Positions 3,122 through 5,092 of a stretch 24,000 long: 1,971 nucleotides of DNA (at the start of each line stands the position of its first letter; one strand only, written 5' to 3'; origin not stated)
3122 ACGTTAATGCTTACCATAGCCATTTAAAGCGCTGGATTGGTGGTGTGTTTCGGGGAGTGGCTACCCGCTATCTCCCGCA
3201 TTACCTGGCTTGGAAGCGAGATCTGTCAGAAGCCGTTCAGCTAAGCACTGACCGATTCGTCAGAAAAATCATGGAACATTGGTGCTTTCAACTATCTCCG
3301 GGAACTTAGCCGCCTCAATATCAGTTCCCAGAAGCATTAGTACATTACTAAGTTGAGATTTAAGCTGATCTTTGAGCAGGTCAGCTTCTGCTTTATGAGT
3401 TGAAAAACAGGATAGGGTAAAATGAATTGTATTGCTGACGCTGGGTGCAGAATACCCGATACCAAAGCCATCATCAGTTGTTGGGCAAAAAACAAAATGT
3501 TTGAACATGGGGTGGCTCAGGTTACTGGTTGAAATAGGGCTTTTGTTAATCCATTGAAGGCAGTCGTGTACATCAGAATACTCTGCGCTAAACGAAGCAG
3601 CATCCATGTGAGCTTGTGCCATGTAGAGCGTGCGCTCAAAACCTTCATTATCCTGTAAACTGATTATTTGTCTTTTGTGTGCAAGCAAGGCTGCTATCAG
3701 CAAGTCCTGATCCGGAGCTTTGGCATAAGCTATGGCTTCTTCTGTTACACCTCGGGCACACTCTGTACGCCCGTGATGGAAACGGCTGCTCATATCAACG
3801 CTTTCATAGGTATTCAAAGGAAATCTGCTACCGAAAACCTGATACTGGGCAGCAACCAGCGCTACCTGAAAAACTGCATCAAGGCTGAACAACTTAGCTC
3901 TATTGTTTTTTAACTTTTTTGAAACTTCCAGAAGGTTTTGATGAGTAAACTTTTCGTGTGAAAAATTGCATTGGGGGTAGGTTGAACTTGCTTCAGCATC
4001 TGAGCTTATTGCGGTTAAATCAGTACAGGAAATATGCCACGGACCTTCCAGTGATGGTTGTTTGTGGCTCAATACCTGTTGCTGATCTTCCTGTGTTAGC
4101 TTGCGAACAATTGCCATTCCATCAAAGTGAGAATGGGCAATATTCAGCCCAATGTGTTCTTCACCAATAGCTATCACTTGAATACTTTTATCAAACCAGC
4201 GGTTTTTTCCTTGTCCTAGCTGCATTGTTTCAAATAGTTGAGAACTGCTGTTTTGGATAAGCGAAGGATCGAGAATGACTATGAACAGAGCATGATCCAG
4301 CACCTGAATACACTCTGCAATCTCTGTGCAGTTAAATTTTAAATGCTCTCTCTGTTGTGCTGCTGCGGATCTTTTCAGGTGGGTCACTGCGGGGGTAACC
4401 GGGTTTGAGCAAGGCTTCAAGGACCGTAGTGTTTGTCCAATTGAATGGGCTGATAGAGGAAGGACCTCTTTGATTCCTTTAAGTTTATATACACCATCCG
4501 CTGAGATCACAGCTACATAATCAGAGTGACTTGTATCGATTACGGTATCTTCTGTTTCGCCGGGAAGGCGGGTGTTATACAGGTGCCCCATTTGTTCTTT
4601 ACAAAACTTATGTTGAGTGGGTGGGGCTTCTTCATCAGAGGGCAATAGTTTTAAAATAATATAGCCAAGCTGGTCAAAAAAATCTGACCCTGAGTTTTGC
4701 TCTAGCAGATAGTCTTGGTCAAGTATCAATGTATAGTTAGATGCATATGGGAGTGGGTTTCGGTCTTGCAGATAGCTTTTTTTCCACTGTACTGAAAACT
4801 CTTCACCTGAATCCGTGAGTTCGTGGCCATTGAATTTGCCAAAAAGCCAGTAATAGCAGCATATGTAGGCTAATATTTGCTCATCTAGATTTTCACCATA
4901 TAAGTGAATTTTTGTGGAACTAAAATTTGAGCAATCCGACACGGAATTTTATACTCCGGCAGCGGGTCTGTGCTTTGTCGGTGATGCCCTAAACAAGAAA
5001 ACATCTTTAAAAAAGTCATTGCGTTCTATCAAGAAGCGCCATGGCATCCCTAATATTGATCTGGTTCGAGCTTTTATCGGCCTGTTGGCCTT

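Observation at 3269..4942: Eukaryote-type choline/carnitine O-acyltransferase homologue in a bacterial chromosome, trapped between two IS elements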

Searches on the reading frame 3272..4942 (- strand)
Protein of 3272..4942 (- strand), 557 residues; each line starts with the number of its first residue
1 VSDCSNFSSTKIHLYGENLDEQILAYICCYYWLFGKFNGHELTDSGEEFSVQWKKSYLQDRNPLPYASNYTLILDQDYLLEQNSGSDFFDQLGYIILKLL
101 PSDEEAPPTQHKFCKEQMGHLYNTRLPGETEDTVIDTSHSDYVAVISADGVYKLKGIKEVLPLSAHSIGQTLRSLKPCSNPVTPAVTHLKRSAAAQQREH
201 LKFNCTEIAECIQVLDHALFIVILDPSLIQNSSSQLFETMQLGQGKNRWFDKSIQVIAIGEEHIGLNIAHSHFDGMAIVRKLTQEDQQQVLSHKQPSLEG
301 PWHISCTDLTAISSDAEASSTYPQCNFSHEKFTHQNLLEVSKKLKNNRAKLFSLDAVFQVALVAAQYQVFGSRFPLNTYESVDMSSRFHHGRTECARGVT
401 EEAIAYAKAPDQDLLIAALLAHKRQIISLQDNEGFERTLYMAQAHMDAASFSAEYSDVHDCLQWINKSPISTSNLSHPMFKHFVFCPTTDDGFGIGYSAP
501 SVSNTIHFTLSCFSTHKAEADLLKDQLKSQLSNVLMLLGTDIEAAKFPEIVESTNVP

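Call 4: search_protein_families(library=pfam, proteins=[window:3272-4942:-], max_evalue=0.01)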
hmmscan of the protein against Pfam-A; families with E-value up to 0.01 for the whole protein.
window:3272-4942:- (557 aa): 1 family
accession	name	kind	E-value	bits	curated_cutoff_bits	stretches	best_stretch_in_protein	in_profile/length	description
PF00755.25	Carn_acyltransf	-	5.6e-60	203.9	22.3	1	52-528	64-573/574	Choline/Carnitine o-acyltransferase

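Call 26: search_solved_structures(query=window:3314-4804:-, show_alignments=2, max_evalue=0.001)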
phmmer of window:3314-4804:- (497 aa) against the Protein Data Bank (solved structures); distinct sequences matched with E-value up to 0.001: 15.
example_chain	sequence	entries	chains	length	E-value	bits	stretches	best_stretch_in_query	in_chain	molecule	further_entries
2h4t_A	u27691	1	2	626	1.2e-17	67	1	78-453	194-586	Carnitine O-palmitoyltransferase II, mitochondrial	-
4eyw_A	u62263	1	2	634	1.3e-17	66.9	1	78-453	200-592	Carnitine O-palmitoyltransferase 2, mitochondrial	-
2deb_A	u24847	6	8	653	1.4e-17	66.8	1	78-453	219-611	Carnitine O-palmitoyltransferase II, mitochondrial | Carnitine O-palmitoyltransferase 2 | Carnitine O-palmitoyltransferase 2, mitochondrial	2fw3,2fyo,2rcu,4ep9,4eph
1nm8_A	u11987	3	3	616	4.1e-13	52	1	7-476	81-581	Carnitine O-acetyltransferase | carnitine acetyltransferase isoform 2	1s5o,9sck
2fy2_A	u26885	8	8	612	4.8e-12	48.5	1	66-367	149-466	Choline O-acetyltransferase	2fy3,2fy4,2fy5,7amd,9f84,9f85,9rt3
1q6x_A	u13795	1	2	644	5.5e-12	48.3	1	11-386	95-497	choline O-acetyltransferase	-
1t1u_A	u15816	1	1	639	5.5e-12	48.3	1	11-386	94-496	Choline O-acetyltransferase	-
1t7q_A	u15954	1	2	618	9.2e-12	47.6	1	7-469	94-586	Carnitine acetyltransferase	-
1ndb_A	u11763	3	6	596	1e-11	47.4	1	7-469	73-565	Carnitine Acetyltransferase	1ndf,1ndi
2h3p_A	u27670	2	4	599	1e-11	47.4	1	7-469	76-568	carnitine acetyltransferase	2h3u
1xmc_A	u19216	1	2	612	1.2e-11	47.1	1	124-376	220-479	Peroxisomal carnitine O-octanoyltransferase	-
1xmd_A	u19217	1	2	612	1.7e-11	46.7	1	124-376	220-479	Peroxisomal carnitine O-octanoyltransferase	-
1t7n_A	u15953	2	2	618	2.7e-11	46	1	7-469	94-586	Carnitine acetyltransferase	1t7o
1xl7_A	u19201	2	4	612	3.2e-11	45.8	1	124-376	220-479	Peroxisomal carnitine O-octanoyltransferase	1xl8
2h3w_A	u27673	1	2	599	5.3e-11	45.1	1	7-469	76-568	carnitine acetyltransferase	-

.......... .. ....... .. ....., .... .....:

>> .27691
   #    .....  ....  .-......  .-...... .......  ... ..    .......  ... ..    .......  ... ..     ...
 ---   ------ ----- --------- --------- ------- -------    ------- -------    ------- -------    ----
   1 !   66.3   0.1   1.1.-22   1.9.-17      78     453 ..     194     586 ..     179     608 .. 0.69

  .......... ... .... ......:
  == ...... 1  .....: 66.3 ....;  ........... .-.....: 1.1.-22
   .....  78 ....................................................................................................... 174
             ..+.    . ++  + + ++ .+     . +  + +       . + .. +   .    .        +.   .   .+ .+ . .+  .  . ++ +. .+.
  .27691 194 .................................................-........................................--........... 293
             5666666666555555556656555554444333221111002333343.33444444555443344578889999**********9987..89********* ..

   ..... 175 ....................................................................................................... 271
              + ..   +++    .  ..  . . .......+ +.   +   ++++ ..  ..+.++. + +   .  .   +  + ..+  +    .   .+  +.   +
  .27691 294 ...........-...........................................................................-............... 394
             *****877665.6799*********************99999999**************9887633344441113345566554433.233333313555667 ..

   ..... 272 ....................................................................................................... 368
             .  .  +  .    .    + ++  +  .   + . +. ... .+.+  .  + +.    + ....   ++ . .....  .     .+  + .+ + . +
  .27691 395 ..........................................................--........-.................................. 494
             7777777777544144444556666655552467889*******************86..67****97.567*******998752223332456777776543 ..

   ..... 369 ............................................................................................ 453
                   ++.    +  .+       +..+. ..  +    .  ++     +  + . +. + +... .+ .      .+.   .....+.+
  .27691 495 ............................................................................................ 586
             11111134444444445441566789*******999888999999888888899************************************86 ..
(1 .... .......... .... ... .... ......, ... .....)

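Call 27: search_protein_representatives(protein=window:3314-4804:-)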
Query: 497 residues. Proteins with E-value up to 0.001 (for the whole library): 1268; up to 1e-10: 387; up to 1e-30: 3. The best 150 are listed.
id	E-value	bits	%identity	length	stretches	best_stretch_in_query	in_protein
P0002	0.0e+00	1131.7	100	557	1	1-497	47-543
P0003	2.3e-193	659.6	62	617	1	3-497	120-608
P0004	4.9e-116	404.6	47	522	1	6-497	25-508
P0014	2.4e-29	118.8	30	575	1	7-490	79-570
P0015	1.3e-28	116.4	30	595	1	7-491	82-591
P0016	4.9e-28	114.5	29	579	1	6-487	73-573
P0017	1.5e-26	109.6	30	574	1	4-488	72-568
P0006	1.6e-25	106.2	28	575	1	7-487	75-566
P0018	2.2e-25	105.7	30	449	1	97-486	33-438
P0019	2.8e-25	105.4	30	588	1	5-476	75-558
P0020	4.3e-25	104.8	30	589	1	55-453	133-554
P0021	5.2e-25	104.5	29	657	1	75-467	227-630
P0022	1.0e-24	103.5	30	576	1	7-454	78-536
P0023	2.1e-24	102.5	32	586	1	6-362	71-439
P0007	2.6e-24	102.2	28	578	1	6-458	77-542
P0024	4.1e-24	101.5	28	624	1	88-494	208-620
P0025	7.9e-24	100.6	28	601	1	7-481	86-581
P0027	2.5e-23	98.9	30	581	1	7-454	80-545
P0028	2.7e-23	98.8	31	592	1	6-477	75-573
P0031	4.2e-23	98.2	30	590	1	7-474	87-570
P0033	1.1e-22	96.8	31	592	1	7-492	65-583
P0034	1.5e-22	96.4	33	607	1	140-491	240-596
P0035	1.7e-22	96.2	27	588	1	7-486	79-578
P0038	8.5e-22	93.9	29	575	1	7-468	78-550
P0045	9.2e-21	90.5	28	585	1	7-453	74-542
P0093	7.0e-18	81.0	29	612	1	4-487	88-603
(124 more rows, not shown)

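Call 28: list_cluster_members(proteins=[P0014, P0015, P0016, P0017, P0019, P0020, P0021, P0022, P0023, P0024])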
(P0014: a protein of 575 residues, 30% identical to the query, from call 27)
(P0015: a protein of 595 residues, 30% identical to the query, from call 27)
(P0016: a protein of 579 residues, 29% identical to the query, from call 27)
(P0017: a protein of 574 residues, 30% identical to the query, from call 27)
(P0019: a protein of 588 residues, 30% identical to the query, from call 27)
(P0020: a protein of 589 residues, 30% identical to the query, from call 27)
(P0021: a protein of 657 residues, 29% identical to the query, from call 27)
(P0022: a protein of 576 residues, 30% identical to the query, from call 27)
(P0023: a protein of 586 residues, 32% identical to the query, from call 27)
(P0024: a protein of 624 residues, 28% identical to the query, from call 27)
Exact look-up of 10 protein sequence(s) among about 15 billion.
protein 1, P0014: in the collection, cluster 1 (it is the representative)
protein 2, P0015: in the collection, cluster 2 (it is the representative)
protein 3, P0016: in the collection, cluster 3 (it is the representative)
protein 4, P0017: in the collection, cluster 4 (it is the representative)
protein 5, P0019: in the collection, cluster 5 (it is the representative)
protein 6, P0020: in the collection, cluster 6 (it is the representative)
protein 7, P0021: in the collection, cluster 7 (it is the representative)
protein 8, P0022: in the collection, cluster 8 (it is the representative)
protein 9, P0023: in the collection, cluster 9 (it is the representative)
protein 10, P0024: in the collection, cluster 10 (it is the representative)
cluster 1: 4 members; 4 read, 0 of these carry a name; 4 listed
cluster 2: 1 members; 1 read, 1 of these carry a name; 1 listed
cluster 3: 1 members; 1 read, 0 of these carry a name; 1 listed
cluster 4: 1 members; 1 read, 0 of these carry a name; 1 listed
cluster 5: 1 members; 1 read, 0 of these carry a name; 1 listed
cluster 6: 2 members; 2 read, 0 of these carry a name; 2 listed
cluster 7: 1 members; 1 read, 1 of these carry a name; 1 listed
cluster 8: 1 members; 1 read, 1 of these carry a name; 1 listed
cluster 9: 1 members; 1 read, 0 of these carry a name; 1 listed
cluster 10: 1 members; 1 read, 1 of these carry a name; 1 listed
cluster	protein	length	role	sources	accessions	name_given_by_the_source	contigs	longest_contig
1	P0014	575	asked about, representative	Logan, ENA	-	-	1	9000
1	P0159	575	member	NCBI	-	-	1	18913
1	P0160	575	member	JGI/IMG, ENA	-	-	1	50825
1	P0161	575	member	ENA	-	-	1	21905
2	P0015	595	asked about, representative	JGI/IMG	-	carnitine O-acetyltransferase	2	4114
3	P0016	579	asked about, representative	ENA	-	-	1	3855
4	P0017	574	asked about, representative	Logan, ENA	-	-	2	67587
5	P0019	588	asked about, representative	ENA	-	-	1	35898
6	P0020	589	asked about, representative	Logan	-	-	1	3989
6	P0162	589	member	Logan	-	-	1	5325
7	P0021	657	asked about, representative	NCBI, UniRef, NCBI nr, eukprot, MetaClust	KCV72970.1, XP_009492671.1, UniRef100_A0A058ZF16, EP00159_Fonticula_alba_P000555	hypothetical protein H696_00523 [Fonticula alba] | Choline/carnitine acyltransferase domain-containing protein n=1 Tax=Fonticula alba ... | XP_009492671.1 hypothetical protein H696_00523 [Fonticula alba]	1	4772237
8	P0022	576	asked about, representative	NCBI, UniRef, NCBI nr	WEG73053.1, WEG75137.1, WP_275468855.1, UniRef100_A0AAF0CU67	choline/carnitine O-acyltransferase [Vagococcus intermedius] | Choline/carnitine O-acyltransferase n=1 Tax=Vagococcus intermedius TaxID=2991418 ...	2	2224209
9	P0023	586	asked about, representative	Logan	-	-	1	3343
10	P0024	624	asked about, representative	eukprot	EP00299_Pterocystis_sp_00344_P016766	c8410_g1_i2.p1 GENE.c8410_g1_i2~~c8410_g1_i2.p1 ORF type:complete len:642 ...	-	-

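Call 32: list_cluster_members(proteins=[P0025, P0027, P0028, P0031, P0033, P0034, P0035, P0038, P0045, P0093])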
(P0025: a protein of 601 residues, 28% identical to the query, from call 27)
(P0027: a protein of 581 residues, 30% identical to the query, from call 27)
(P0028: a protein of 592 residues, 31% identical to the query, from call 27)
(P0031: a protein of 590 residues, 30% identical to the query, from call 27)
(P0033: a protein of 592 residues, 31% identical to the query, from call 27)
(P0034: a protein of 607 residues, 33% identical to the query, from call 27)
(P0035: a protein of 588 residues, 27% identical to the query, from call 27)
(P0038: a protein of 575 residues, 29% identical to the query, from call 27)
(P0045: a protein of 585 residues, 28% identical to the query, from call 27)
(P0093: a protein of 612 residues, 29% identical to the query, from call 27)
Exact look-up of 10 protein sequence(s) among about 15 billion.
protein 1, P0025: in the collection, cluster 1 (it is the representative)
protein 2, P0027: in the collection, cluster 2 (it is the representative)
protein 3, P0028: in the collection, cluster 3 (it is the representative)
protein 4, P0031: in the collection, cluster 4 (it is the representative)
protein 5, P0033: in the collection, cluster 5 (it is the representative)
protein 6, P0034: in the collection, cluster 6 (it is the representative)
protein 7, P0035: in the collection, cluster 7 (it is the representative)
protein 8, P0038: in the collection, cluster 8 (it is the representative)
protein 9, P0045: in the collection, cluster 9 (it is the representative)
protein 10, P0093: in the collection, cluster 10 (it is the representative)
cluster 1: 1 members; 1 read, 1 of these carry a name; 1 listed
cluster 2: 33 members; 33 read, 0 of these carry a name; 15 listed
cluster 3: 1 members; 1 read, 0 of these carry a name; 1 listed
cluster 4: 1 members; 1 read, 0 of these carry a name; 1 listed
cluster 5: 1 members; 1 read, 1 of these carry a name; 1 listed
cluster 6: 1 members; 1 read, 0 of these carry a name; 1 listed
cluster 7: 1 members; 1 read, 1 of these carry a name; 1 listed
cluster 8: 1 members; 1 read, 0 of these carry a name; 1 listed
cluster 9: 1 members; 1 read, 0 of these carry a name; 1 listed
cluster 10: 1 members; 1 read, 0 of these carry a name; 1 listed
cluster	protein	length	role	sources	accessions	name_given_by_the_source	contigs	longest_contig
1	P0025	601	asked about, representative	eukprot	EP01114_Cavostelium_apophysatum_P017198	TRINITY_DN5051_c0_g1_i1.p1 TRINITY_DN5051_c0_g1~~TRINITY_DN5051_c0_g1_i1.p1 ORF ...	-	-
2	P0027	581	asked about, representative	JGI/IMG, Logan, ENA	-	-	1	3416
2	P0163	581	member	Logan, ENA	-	-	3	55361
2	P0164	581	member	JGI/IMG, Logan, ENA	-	-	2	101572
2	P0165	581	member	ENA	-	-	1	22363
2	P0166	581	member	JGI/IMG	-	-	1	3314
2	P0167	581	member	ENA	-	-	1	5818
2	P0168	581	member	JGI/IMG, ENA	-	-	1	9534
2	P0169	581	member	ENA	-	-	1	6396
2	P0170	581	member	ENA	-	-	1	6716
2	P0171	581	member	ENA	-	-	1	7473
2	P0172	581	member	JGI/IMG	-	-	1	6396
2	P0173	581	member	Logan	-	-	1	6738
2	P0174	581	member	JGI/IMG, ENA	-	-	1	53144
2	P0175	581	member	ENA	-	-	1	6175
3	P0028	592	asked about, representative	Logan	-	-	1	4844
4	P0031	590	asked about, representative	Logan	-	-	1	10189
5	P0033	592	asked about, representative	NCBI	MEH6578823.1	MAG: choline/carnitine O-acyltransferase [Amphritea sp.]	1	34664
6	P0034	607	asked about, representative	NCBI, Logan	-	-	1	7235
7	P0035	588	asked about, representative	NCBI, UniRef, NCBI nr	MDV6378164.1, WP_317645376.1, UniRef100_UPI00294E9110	choline/carnitine O-acyltransferase [Sporosarcina sp. GW1-11] | choline/carnitine O-acyltransferase n=1 Tax=Sporosarcina sp. GW1-11 TaxID=2899126 ...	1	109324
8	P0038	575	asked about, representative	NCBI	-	-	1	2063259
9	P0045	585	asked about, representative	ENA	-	-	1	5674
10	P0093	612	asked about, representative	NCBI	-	-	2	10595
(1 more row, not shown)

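Call 63: search_protein_families(library=ncbifam, proteins=[window:3314-4804:-], max_evalue=0.001)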
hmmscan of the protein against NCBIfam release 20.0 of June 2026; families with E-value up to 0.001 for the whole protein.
window:3314-4804:- (497 aa): 0 families

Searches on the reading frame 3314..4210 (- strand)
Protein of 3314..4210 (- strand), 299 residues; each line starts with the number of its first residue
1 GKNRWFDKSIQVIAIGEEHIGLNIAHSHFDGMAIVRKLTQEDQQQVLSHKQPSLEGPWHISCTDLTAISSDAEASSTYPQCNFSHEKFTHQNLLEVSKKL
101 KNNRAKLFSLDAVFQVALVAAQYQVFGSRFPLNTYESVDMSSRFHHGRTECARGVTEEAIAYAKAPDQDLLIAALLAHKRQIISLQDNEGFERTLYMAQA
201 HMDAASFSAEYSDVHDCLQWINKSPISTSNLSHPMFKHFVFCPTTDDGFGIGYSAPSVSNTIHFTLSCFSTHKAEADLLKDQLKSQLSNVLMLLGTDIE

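Call 62: search_solved_structures(query=window:3314-4210:-, show_alignments=5, max_evalue=0.001)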
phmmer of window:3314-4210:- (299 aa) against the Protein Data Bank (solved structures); distinct sequences matched with E-value up to 0.001: 15.
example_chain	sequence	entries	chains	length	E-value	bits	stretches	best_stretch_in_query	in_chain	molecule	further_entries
2h4t_A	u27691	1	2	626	1e-11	47.9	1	1-255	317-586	Carnitine O-palmitoyltransferase II, mitochondrial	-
4eyw_A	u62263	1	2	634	1.1e-11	47.7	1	1-255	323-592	Carnitine O-palmitoyltransferase 2, mitochondrial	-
2deb_A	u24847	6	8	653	1.2e-11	47.6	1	1-255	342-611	Carnitine O-palmitoyltransferase II, mitochondrial | Carnitine O-palmitoyltransferase 2 | Carnitine O-palmitoyltransferase 2, mitochondrial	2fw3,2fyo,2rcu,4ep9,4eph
1nm8_A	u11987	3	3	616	2.1e-10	43.5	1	3-278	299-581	Carnitine O-acetyltransferase | carnitine acetyltransferase isoform 2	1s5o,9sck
1t7q_A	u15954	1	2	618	2.8e-10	43.1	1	3-271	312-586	Carnitine acetyltransferase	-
1ndb_A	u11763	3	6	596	3.2e-10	42.9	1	3-271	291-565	Carnitine Acetyltransferase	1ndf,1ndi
2h3p_A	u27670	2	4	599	3.3e-10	42.9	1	3-271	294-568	carnitine acetyltransferase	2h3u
1t7n_A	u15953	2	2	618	8.4e-10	41.6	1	3-271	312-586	Carnitine acetyltransferase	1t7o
2h3w_A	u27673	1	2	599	1.7e-09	40.6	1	3-271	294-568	carnitine acetyltransferase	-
1t1u_A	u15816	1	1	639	6.1e-09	38.7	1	1-188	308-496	Choline O-acetyltransferase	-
1q6x_A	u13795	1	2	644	6.4e-09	38.7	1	1-188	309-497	choline O-acetyltransferase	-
2fy2_A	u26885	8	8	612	1.6e-08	37.4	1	1-169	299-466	Choline O-acetyltransferase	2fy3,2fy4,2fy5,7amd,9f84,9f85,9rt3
1xmc_A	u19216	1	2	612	2.3e-05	27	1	4-178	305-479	Peroxisomal carnitine O-octanoyltransferase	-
1xmd_A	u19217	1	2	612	3.2e-05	26.5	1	4-178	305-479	Peroxisomal carnitine O-octanoyltransferase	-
1xl7_A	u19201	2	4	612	6e-05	25.6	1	4-178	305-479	Peroxisomal carnitine O-octanoyltransferase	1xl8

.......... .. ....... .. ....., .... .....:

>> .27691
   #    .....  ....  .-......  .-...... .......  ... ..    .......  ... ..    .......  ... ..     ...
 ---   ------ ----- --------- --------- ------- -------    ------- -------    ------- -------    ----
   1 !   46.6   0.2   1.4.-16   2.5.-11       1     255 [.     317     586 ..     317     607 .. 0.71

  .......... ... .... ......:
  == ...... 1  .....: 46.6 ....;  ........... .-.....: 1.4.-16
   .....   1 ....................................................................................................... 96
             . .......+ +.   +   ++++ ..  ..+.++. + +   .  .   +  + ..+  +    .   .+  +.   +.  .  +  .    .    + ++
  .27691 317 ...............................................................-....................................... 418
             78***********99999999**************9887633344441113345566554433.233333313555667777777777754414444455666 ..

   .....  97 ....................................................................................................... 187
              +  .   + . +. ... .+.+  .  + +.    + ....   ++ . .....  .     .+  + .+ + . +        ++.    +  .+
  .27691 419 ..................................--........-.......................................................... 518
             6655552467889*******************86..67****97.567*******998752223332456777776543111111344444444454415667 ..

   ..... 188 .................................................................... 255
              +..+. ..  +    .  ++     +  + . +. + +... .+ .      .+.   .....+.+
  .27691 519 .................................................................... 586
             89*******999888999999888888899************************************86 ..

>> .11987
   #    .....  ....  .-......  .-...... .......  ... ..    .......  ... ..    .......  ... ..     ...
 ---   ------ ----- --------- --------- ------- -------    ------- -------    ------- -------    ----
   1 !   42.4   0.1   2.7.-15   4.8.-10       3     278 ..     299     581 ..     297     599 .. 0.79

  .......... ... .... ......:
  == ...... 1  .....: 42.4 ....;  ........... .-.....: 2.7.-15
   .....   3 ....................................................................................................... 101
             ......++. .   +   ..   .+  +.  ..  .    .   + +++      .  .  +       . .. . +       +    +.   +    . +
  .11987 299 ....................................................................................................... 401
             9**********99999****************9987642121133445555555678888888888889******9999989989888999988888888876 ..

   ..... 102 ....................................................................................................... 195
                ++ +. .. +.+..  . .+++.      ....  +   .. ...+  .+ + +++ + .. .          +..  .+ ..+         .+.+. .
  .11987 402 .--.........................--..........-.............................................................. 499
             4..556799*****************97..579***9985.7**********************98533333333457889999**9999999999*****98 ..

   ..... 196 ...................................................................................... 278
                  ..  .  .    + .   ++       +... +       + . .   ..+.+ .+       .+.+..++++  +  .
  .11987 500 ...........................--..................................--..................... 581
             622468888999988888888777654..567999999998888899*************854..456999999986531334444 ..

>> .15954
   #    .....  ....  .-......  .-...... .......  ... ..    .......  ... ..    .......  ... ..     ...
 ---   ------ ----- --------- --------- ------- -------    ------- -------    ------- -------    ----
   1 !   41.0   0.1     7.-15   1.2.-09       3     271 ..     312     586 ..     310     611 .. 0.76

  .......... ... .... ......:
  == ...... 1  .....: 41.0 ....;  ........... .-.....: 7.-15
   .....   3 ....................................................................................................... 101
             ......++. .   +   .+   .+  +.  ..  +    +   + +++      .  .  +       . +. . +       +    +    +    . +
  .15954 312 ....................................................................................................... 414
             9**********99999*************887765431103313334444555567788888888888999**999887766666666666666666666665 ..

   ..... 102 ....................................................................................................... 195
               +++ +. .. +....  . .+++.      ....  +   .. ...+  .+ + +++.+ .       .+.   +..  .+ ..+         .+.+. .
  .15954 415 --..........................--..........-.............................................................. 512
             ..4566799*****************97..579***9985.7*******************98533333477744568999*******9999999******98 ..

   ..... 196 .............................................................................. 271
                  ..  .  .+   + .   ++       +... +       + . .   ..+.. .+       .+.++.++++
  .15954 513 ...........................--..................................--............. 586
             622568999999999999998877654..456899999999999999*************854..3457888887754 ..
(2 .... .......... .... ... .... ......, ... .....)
